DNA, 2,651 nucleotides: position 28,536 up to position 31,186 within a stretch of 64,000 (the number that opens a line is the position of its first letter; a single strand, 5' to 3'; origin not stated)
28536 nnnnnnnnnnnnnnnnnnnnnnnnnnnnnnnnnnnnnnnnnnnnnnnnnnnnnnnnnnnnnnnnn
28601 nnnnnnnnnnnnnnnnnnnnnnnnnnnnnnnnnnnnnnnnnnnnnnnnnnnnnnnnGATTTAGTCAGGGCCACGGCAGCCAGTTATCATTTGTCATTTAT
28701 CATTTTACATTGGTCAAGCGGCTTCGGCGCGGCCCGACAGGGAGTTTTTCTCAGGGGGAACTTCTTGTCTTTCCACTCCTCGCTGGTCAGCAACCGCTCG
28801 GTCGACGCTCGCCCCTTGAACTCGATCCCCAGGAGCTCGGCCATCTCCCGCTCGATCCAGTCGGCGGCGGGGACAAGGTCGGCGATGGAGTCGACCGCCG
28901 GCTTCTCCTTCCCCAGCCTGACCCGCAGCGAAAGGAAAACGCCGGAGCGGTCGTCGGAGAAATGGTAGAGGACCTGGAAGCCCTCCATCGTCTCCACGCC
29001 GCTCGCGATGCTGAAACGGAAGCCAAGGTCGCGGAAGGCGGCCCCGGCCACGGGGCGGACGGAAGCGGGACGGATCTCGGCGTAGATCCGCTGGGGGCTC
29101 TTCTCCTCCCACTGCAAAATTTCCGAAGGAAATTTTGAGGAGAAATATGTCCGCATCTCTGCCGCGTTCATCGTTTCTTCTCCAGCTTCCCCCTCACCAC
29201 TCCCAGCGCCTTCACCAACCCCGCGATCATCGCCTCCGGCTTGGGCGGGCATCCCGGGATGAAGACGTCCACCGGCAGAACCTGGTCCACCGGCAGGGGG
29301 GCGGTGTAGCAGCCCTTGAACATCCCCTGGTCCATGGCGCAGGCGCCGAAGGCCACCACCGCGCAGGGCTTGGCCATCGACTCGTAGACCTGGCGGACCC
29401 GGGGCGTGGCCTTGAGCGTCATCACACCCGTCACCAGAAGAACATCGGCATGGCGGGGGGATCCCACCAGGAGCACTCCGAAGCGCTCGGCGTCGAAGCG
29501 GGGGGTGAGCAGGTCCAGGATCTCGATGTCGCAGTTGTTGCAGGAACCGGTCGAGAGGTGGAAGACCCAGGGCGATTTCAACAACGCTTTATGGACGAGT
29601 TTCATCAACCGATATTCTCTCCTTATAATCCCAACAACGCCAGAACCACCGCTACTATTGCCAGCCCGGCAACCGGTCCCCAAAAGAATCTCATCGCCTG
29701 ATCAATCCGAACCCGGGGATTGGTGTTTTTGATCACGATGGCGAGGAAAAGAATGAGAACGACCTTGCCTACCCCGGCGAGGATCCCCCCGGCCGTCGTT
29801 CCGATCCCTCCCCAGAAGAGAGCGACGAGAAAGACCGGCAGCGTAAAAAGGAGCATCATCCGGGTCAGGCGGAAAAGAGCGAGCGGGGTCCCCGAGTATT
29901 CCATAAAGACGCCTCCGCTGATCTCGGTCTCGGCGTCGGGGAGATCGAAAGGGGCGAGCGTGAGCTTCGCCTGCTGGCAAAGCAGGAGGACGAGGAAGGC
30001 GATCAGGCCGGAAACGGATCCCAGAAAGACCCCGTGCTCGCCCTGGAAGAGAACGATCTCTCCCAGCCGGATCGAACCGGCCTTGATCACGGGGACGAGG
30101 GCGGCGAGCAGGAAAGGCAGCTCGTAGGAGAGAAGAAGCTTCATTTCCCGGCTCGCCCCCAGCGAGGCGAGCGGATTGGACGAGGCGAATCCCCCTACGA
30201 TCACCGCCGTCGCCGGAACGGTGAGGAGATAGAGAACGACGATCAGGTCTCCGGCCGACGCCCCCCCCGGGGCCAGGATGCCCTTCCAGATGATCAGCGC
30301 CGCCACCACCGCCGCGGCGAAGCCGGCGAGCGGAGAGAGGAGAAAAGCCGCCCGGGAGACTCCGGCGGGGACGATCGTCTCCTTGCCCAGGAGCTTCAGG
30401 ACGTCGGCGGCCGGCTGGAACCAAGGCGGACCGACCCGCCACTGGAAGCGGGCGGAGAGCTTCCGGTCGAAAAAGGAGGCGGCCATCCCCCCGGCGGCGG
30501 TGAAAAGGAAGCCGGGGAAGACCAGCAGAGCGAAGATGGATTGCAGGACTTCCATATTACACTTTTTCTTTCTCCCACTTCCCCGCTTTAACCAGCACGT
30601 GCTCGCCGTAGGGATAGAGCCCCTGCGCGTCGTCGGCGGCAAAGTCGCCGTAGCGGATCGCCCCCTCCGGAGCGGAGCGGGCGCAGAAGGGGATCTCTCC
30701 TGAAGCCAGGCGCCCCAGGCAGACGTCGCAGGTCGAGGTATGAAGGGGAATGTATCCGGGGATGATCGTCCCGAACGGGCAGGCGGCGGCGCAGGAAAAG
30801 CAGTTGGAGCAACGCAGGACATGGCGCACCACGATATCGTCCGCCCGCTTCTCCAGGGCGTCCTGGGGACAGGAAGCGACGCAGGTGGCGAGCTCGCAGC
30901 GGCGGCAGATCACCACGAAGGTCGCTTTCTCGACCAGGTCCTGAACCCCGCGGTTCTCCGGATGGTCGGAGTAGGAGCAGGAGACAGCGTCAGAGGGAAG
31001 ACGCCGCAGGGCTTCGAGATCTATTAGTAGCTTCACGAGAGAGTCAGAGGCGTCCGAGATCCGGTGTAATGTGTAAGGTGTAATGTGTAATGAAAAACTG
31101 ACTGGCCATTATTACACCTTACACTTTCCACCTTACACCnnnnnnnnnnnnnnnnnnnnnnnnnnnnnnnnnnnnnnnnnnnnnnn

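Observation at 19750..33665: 17-gene Rex-headed operon for an Mrp/Mbh-type group 4 [NiFe] hydrogenase carrying a sulfhydrogenase-beta/gamma-like NAD(P)H module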

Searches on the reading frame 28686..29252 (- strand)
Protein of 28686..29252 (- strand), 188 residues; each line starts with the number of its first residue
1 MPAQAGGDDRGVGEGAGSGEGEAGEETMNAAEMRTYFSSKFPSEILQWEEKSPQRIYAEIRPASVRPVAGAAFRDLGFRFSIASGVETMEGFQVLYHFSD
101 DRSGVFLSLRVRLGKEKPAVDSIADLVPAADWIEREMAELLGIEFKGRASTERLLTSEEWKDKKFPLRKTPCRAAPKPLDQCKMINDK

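Call 4: search_protein_families(library=pfam, proteins=[window:28686-29252:-], max_evalue=0.01)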
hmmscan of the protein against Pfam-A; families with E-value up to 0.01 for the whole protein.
window:28686-29252:- (188 aa): 1 family
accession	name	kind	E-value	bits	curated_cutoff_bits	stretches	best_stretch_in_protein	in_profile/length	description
PF00329.25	Complex1_30kDa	-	2.3e-22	80.3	22.5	1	59-170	2-117/124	Respiratory-chain NADH dehydrogenase, 30 Kd subunit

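Call 51: search_protein_families(library=ncbifam, proteins=[window:28686-29171:-], max_evalue=0.00001)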
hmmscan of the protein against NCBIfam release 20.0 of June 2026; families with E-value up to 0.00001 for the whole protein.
window:28686-29171:- (161 aa): 15 families
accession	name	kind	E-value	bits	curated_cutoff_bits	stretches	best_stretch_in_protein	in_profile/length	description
NF040611.1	F420_dehyd_FpoC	exception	3.9e-16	59.4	220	1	1-142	1-144/158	F420H2 dehydrogenase subunit FpoC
NF004735.0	PRK06074.2-2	equivalog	1.2e-15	57.8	176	1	1-142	1-144/158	NADH-quinone oxidoreductase subunit C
TIGR01961.1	NuoC_fam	subfamily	2.3e-15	57.2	122.45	1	55-142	29-116/122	NADH (or F420H2) dehydrogenase, subunit C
NF004737.0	PRK06074.2-4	equivalog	4.4e-14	52.7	144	1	47-142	31-122/150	NADH-quinone oxidoreductase subunit C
NF005832.0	PRK07735.1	equivalog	4.8e-14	52.4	431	1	61-142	345-421/430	NADH-quinone oxidoreductase subunit C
NF008728.0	PRK11742.1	equivalog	1.2e-12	47.1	840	1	64-148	94-177/598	NADH-quinone oxidoreductase subunit C/D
NF009808.0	PRK13292.1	equivalog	1.5e-12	46.2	1156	1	61-148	292-378/791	NADH-quinone oxidoreductase subunit B/C/D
NF009141.0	PRK12494.1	equivalog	2.5e-11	43.7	175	1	80-142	101-161/175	NAD(P)H-quinone oxidoreductase subunit J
NF006304.0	PRK08491.1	equivalog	9.9e-10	38.4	228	1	59-143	92-173/263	NADH-quinone oxidoreductase subunit C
NF004733.0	PRK06074.1-5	equivalog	6e-09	35.8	225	1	62-142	70-147/203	NADH-quinone oxidoreductase subunit C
NF005856.0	PRK07785.1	equivalog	8.7e-09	35.6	224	1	63-142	143-220/246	NADH-quinone oxidoreductase subunit C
NF004734.0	PRK06074.2-1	equivalog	8.1e-08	32.4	169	1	58-143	58-148/164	NADH-quinone oxidoreductase subunit C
NF004730.0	PRK06074.1-1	equivalog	2.1e-06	27.7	193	1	80-131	93-145/200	NADH-quinone oxidoreductase subunit C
NF004732.0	PRK06074.1-4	equivalog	4.9e-06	26.4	376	1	65-133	117-186/250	NADH-quinone oxidoreductase subunit C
NF004731.0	PRK06074.1-3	equivalog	8.7e-06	25.7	303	1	63-142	67-143/207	NADH-quinone oxidoreductase subunit C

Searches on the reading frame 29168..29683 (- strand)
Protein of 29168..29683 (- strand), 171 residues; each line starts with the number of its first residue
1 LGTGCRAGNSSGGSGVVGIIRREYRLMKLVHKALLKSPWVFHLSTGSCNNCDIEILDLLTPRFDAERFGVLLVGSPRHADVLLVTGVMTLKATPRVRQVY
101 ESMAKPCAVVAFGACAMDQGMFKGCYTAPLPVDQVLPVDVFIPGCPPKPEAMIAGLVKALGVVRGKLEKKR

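Call 4: search_protein_families(library=pfam, proteins=[window:29168-29683:-], max_evalue=0.01)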
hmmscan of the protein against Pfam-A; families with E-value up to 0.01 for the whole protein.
window:29168-29683:- (171 aa): 1 family
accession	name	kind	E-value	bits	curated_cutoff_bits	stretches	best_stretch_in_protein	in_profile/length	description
PF01058.29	Oxidored_q6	-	3.8e-28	98.2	27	1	48-158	1-127/128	NADH ubiquinone oxidoreductase, 20 Kd subunit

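Call 51: search_protein_families(library=ncbifam, proteins=[window:29168-29605:-], max_evalue=0.00001)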
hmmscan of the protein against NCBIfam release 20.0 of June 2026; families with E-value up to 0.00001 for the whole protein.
window:29168-29605:- (145 aa): 12 families
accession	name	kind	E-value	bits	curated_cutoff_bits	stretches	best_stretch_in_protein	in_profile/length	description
NF005012.1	PRK06411.1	subfamily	1.5e-40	138.4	116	1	4-133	28-154/166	NADH-quinone oxidoreductase subunit NuoB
TIGR01957.1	nuoB_fam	subfamily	1e-36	126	142.7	1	9-133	16-138/145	NADH-quinone oxidoreductase subunit B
NF011393.0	PRK14818.1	equivalog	5.3e-33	114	255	1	14-139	33-157/173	NADH dehydrogenase subunit B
NF011395.0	PRK14820.1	equivalog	6.3e-32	110.8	263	1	10-140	33-160/180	NADH-quinone oxidoreductase subunit B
NF011391.0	PRK14816.1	equivalog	2.6e-31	108.7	283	1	13-133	55-173/196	NADH-quinone oxidoreductase subunit B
NF011390.0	PRK14815.1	equivalog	4e-31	107.7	281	1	23-133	43-153/183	NADH dehydrogenase subunit B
NF009808.0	PRK13292.1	equivalog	2.4e-30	105.1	1156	1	21-132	35-144/791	NADH-quinone oxidoreductase subunit B/C/D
NF011394.0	PRK14819.1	equivalog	3.9e-30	105.3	312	1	23-131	41-150/264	NADH-quinone oxidoreductase subunit B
NF011392.0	PRK14817.1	equivalog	4.3e-29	101.5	271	1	23-131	46-154/182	NADH-quinone oxidoreductase subunit B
NF011389.0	PRK14814.1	equivalog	4.6e-29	101.5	285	1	11-137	34-157/186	NADH dehydrogenase subunit B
NF011388.0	PRK14813.1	equivalog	1.4e-28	100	294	1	9-138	27-154/189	NADH dehydrogenase subunit B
TIGR03294.1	FrhG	equivalog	5.8e-09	36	245.5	1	53-134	51-141/228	coenzyme F420 hydrogenase subunit gamma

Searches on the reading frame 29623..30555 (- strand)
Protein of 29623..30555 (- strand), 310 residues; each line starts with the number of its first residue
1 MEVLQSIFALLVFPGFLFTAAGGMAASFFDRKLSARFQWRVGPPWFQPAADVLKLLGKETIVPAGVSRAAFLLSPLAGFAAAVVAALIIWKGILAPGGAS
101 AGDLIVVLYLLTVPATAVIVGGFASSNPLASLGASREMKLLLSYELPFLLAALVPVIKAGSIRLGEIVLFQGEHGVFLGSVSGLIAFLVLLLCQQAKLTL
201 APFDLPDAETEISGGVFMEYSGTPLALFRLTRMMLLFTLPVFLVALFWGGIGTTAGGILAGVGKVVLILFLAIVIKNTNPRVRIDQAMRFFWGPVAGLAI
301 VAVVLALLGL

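Call 4: search_protein_families(library=pfam, proteins=[window:29623-30555:-], max_evalue=0.01)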
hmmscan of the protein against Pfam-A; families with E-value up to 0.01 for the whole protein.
window:29623-30555:- (310 aa): 1 family
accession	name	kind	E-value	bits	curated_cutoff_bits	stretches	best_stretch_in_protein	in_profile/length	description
PF00146.26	NADHdh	-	9e-67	226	27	1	21-306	12-297/298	NADH dehydrogenase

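Call 51: search_protein_families(library=ncbifam, proteins=[window:29623-30555:-], max_evalue=0.00001)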
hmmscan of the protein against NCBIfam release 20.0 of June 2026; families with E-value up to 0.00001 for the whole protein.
window:29623-30555:- (310 aa): 7 families
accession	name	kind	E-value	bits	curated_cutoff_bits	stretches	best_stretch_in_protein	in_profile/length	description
NF004741.0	PRK06076.1-2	equivalog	2.2e-55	188.2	305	1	5-307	19-330/337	NADH-quinone oxidoreductase subunit NuoH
NF004745.0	PRK06076.1-6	equivalog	3.6e-36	125.1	450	1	28-305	35-328/341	NADH-quinone oxidoreductase subunit NuoH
NF004740.0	PRK06076.1-1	equivalog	7.5e-33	114.4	399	1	19-304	25-314/325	NADH-quinone oxidoreductase subunit NuoH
NF004744.0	PRK06076.1-5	equivalog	1.4e-30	106.7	542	1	20-251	42-280/372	NADH-quinone oxidoreductase subunit NuoH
NF004742.0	PRK06076.1-3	equivalog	2.6e-30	105.8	531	1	40-305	61-343/356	NADH-quinone oxidoreductase subunit NuoH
NF040610.1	F420_dehyd_FpoH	exception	4.1e-29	102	475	1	7-306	14-332/339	F420H2 dehydrogenase subunit FpoH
NF004743.0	PRK06076.1-4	equivalog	5.7e-29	101.3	494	1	22-305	30-337/433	NADH-quinone oxidoreductase subunit NuoH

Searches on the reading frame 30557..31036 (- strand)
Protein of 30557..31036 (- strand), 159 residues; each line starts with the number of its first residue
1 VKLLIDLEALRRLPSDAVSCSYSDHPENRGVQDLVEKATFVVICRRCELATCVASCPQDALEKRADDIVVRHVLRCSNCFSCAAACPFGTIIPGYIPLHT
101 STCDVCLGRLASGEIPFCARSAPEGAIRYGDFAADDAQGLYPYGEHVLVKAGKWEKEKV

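Call 4: search_protein_families(library=pfam, proteins=[window:30557-31036:-], max_evalue=0.01)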
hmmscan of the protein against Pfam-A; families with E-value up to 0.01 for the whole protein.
window:30557-31036:- (159 aa): 4 families
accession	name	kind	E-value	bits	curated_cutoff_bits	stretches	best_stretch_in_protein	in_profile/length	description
PF13247.11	Fer4_11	-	1e-11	45.4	26.2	1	40-131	6-99/100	4Fe-4S dicluster domain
PF12838.12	Fer4_7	-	1.5e-06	29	27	1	44-89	2-51/52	4Fe-4S dicluster domain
PF13237.11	Fer4_10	-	2.5e-06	27.8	25.5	1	43-87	8-53/53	4Fe-4S dicluster domain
PF13187.11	Fer4_9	-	0.00039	20.8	27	1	44-89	2-50/52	4Fe-4S dicluster domain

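Call 42: search_solved_structures(query=window:30557-31036:-, max_evalue=0.01)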
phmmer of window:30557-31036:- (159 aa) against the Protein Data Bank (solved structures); distinct sequences matched with E-value up to 0.01: 25.
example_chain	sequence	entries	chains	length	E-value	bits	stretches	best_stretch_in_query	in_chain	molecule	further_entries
4ydd_B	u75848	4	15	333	3.4e-09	39.8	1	27-134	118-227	DMSO reductase family type II enzyme, iron-sulfur subunit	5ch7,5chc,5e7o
1kqf_B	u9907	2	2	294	1.8e-08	37.4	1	44-131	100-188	FORMATE DEHYDROGENASE, NITRATE-INDUCIBLE, IRON-SULFUR SUBUNIT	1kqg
2ivf_B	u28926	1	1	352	2.6e-08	36.9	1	43-133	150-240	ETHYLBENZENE DEHYDROGENASE BETA-SUBUNIT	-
2vpw_B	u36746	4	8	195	1.7e-07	34.3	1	44-133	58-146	NRFC PROTEIN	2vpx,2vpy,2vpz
1y4z_B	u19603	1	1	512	5.2e-07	32.7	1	43-137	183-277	Respiratory nitrate reductase 1 beta chain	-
3egw_B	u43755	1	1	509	5.6e-07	32.6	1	43-137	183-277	Respiratory nitrate reductase 1 beta chain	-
8c0z_C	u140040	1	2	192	1e-06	31.8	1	43-131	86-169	Iron-sulfur cluster-binding protein potential subunit of aldehyde oxidoreductase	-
1q16_B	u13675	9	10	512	1e-06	31.7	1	43-137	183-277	Respiratory nitrate reductase 1 beta chain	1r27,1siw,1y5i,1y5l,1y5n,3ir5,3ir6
9mqx_E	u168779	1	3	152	1.4e-06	31.3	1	39-129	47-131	Fe-S-cluster-containing hydrogenase subunit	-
7qv7_B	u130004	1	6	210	3.4e-06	30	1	36-91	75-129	Hydrogen dependent carbon dioxide reductase subunit HycB4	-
6cz7_B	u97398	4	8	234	1.1e-05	28.4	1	38-92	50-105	4Fe-4S ferredoxin, iron-sulfur binding domain protein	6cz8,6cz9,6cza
7qv7_A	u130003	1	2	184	2.3e-05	27.4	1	40-91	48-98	Hydrogen dependent carbon dioxide reductase subunit HycB3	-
7z0s_B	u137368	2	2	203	3.4e-05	26.8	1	34-97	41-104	Formate hydrogenlyase subunit 2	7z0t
30gj_B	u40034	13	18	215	7e-05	25.8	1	78-132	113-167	Formate dehydrogenase, beta subunit, putative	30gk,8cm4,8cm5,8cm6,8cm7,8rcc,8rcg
8rc8_B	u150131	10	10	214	7.8e-05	25.6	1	78-132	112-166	Formate dehydrogenase, beta subunit, putative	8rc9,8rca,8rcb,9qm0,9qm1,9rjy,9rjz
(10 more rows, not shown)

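Call 51: search_protein_families(library=ncbifam, proteins=[window:30557-31036:-], max_evalue=0.00001)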
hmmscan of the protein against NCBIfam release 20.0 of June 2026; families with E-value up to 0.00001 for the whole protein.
window:30557-31036:- (159 aa): 18 families
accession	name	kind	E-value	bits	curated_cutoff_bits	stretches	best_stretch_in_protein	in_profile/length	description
TIGR02951.1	DMSO_dmsB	equivalog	1.4e-15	57.7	214.1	1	31-132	51-153/161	DMSO/selenate family reductase complex B subunit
NF045797.1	DsrO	equivalog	1.8e-14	53.7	200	1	36-135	95-205/235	sulfate reduction electron transfer complex DsrMKJOP subunit DsrO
NF045766.1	PhenlGlyoxDHPadI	equivalog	3.5e-12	45.8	700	1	35-131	46-137/443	NADH-dependent phenylglyoxylate dehydrogenase subunit beta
NF011569.0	PRK14993.1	equivalog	6e-12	45.5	416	1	32-133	88-189/244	tetrathionate reductase subunit TtrB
TIGR03478.1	DMSO_red_II_bet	subfamily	4.4e-11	42.3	480.7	1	42-141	129-228/321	DMSO reductase family type II enzyme, iron-sulfur subunit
NF009408.0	PRK12769.1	equivalog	8e-11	40.8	1003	1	38-127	50-142/659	formate-dependent uric acid utilization protein AegA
NF038355.1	FDH3_beta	equivalog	4.9e-10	39.7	240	1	38-90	48-100/180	formate dehydrogenase FDH3 subunit beta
NF041715.1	arsenate_red_ArrB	equivalog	5e-10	39.3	450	1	35-91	48-104/233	arsenate respiratory reductase iron-sulfur subunit ArrB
NF042979.1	EthbenzDh_ebdB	equivalog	5.7e-10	38.6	740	1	40-132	149-242/354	ethylbenzene dehydrogenase subunit beta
NF008134.0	PRK10882.1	equivalog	7.6e-10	38.3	263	1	43-131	112-207/329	hydrogenase 2 operon protein HybA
TIGR03149.1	cyt_nit_nrfC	equivalog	1.2e-09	37.8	377.6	1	35-136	85-188/225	cytochrome c nitrite reductase Fe-S protein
NF009451.0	PRK12809.1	equivalog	1.3e-09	36.9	1154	1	37-131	49-138/639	formate-dependent uric acid utilization protein YgfT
NF045715.1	sulf_resp_HmcB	equivalog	3e-09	36.4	420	1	42-131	105-197/307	sulfate respiration complex iron-sulfur protein HmcB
TIGR01660.1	narH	equivalog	6.5e-09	34.7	524.05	1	42-136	181-275/492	nitrate reductase subunit beta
TIGR01582.1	FDH-beta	equivalog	1.4e-08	34.2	334.7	1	26-131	79-181/283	formate dehydrogenase subunit beta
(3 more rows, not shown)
